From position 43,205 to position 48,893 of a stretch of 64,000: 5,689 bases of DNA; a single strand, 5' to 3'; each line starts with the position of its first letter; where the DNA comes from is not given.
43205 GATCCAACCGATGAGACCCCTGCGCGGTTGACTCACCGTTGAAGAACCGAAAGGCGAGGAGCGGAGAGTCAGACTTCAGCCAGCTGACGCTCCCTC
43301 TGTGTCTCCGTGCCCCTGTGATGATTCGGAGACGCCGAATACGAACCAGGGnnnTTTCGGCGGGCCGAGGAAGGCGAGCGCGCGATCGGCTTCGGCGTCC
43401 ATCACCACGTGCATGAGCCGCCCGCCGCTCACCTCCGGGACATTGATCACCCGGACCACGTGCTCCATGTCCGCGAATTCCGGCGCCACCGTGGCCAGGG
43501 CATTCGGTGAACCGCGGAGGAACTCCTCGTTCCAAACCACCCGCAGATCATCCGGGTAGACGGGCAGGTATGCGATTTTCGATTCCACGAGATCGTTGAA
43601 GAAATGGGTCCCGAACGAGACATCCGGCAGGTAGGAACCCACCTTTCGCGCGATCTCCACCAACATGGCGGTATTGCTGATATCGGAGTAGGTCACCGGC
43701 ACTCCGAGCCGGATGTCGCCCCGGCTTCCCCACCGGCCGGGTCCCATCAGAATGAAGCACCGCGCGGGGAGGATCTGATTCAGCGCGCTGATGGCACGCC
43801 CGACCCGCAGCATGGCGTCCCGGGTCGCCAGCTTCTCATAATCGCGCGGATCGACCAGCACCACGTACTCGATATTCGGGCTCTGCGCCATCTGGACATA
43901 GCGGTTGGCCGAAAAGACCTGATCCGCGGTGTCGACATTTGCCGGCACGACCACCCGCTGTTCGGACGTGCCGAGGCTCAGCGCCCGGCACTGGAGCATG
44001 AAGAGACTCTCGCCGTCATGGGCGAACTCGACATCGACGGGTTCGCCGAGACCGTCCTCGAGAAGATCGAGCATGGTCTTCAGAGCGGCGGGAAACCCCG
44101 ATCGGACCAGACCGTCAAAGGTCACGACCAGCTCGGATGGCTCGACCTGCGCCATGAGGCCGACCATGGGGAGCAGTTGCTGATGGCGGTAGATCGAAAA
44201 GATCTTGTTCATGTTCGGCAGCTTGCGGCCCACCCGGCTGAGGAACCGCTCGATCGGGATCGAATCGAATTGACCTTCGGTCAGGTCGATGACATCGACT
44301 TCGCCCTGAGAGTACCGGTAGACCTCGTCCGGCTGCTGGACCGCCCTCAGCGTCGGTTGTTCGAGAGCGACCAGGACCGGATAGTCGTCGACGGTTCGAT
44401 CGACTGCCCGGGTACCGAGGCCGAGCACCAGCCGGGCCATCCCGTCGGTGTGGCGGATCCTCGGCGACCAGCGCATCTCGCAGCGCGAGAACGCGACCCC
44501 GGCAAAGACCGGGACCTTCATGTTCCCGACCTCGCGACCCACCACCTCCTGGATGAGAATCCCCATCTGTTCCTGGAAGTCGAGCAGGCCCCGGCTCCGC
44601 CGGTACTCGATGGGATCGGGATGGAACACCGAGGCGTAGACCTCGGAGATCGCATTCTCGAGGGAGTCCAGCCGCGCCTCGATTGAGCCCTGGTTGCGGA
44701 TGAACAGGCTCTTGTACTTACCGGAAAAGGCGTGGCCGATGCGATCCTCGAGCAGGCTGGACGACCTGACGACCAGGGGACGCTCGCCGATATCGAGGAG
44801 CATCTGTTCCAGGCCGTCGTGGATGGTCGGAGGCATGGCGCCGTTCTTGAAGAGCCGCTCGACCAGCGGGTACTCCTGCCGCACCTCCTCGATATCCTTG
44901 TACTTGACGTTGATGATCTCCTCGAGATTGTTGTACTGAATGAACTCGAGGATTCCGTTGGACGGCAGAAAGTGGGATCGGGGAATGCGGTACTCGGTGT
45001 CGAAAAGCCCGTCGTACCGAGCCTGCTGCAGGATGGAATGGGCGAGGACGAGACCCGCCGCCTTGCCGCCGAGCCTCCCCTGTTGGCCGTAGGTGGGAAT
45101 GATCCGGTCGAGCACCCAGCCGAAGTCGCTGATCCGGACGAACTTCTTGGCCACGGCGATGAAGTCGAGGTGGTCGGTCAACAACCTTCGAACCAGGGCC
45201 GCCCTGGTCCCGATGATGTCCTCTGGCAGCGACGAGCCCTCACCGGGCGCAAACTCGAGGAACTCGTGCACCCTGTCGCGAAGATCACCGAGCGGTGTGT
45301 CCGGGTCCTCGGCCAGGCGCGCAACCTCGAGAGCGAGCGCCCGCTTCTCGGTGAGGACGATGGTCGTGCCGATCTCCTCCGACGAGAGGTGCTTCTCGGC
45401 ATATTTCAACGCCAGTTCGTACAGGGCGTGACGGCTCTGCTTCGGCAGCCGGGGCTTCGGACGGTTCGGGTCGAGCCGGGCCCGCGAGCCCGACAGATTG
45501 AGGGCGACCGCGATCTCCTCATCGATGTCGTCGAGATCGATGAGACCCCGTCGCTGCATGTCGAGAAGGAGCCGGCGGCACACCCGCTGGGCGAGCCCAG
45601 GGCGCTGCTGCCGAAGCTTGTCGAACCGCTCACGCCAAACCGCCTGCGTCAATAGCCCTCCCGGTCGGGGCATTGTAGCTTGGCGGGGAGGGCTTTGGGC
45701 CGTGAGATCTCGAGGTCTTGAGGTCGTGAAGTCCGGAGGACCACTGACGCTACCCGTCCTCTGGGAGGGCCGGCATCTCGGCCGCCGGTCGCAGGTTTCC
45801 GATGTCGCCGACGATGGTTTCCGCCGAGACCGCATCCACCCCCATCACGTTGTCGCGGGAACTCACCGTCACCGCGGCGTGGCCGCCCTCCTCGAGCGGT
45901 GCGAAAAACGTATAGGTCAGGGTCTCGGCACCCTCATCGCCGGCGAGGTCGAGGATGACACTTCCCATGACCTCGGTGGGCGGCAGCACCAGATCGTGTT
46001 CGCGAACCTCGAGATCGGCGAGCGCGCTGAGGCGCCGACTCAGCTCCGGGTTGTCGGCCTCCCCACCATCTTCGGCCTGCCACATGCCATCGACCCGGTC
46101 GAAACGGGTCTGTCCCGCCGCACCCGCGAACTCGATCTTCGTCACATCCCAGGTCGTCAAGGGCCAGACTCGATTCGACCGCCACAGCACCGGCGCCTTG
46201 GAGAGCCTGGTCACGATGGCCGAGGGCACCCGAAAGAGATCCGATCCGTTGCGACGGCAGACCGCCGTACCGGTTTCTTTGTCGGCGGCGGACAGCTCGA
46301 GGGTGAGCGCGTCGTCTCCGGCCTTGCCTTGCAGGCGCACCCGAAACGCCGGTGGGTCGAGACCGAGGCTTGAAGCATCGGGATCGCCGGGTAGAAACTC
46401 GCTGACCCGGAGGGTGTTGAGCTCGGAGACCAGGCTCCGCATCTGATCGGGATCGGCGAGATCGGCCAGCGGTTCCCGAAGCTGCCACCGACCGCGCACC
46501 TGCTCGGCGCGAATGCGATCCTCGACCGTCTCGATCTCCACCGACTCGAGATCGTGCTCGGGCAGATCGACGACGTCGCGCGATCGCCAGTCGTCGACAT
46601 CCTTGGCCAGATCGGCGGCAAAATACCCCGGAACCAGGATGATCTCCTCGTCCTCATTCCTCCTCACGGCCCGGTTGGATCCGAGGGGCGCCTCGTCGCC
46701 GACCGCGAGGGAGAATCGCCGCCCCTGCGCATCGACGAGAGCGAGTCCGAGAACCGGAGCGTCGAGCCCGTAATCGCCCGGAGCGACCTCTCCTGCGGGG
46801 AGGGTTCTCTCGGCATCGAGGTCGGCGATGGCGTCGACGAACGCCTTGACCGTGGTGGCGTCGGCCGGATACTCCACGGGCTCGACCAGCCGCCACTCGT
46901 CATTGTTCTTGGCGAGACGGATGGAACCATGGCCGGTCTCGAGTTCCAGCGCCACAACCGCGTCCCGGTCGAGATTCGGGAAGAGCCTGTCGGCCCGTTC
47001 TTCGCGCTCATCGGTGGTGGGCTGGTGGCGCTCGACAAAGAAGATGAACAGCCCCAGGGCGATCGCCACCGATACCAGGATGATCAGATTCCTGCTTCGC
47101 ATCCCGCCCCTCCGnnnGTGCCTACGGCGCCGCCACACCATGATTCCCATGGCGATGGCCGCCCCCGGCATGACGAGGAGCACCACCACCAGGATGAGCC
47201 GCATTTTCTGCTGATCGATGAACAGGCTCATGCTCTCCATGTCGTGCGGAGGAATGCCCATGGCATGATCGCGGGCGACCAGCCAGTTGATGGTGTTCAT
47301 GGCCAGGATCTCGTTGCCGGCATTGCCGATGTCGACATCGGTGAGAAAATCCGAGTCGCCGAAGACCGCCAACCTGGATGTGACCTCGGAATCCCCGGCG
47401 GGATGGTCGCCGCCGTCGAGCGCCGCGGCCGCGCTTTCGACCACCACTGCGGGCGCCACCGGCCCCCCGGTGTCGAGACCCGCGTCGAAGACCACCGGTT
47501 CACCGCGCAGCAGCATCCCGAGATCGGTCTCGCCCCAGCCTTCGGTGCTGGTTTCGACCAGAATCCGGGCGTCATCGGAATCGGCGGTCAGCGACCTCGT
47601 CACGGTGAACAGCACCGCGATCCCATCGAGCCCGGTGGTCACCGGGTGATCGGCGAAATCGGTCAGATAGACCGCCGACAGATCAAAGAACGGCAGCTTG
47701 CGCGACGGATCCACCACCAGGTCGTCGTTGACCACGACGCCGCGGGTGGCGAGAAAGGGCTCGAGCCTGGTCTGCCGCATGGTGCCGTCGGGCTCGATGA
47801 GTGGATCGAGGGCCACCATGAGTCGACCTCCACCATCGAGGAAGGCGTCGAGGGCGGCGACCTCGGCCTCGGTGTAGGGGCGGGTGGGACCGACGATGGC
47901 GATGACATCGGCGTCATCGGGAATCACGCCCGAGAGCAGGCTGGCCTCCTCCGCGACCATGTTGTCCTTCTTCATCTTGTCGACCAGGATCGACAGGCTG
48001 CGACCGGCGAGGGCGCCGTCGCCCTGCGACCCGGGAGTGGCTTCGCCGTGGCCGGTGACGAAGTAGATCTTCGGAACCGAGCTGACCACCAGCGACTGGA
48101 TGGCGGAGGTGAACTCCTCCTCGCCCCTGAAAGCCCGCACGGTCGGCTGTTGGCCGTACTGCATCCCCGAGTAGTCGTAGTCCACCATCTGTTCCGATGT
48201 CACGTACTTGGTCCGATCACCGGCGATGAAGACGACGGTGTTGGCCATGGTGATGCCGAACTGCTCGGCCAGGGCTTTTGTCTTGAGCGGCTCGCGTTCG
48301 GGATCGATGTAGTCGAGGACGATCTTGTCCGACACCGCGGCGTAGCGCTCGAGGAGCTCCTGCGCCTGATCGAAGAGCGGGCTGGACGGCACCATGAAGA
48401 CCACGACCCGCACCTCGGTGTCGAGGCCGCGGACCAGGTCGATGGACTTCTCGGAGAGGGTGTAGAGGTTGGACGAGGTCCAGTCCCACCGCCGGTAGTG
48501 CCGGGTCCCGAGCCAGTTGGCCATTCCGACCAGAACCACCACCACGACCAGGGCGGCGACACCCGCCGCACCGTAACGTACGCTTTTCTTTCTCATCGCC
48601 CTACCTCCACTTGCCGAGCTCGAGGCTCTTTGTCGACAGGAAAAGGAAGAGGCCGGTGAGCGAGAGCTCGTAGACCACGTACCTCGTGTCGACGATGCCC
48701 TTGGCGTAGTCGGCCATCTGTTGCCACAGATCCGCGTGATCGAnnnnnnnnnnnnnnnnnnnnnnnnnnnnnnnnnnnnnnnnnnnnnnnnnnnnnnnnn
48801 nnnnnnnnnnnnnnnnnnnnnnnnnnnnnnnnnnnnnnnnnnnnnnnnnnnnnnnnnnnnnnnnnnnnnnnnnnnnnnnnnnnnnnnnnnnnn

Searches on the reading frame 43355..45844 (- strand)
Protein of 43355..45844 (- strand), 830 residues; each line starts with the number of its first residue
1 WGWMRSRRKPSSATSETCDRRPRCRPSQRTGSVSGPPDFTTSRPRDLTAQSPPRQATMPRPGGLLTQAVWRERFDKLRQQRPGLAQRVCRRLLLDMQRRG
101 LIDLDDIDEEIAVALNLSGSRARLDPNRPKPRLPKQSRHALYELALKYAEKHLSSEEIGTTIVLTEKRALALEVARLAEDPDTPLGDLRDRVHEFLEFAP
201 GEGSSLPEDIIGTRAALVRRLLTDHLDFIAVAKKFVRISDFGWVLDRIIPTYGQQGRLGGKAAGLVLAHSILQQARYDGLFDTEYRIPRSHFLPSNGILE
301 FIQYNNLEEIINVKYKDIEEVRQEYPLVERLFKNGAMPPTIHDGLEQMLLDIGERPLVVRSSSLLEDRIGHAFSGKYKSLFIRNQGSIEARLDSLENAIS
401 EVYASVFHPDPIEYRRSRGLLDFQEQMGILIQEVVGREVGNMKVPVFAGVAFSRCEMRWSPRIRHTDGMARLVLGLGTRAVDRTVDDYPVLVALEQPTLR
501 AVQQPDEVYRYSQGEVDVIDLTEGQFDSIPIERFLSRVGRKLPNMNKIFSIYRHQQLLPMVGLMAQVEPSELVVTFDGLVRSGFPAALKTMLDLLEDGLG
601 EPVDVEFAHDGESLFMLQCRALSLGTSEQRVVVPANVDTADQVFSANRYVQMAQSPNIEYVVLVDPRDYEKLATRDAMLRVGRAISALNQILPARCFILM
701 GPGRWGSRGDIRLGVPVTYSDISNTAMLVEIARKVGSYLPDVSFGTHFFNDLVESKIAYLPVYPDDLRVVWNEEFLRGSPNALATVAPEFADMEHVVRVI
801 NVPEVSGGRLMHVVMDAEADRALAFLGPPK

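Call 35: search_protein_families(library=pfam, proteins=[window:43355-45844:-], max_evalue=0.0001)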
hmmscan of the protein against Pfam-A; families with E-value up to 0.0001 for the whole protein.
window:43355-45844:- (830 aa): 1 family
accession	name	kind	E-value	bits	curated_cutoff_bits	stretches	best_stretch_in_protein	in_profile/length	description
PF01326.24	PPDK_N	-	8.4e-46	157.2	27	1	257-629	3-316/328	Pyruvate phosphate dikinase, AMP/ATP-binding domain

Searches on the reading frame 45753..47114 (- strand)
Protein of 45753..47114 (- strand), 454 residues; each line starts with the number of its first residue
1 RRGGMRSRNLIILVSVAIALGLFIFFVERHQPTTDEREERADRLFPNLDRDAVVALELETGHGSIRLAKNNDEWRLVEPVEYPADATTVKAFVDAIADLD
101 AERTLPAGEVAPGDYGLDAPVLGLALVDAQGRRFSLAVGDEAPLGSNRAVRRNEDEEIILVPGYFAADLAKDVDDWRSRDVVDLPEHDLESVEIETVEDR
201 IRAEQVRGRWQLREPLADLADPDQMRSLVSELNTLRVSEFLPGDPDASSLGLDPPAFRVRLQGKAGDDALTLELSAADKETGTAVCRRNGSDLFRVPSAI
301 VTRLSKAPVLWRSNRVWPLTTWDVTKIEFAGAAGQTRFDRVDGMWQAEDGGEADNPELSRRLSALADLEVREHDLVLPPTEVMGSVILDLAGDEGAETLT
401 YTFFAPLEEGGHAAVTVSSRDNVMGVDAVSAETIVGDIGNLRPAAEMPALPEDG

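Call 35: search_protein_families(library=pfam, proteins=[window:45753-47114:-], max_evalue=0.0001)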
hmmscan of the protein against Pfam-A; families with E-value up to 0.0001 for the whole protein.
window:45753-47114:- (454 aa): 1 family
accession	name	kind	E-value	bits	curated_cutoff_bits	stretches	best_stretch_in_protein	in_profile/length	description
PF14238.11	DUF4340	-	1.4e-37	130.1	25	2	74-246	1-173/183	Domain of unknown function (DUF4340)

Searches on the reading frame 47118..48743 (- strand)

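Call 35: search_protein_families(library=pfam, proteins=[window:47118-48743:-], max_evalue=0.0001)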
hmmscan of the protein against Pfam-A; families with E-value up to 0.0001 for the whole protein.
window:47118-48743:- (542 aa): 3 families
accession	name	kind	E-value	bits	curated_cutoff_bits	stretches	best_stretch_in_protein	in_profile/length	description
PF09822.16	ABC_transp_aux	-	7.5e-30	104.6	34.7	1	224-469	2-261/288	ABC-type uncharacterized transport system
PF23357.1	DUF7088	-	1.5e-13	51.3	27.8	1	91-178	2-94/105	Domain of unknown function (DUF7088)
PF23355.1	IFT52_GIFT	-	7.1e-08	32.3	27.2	1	253-344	21-109/246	IFT52 GIFT domain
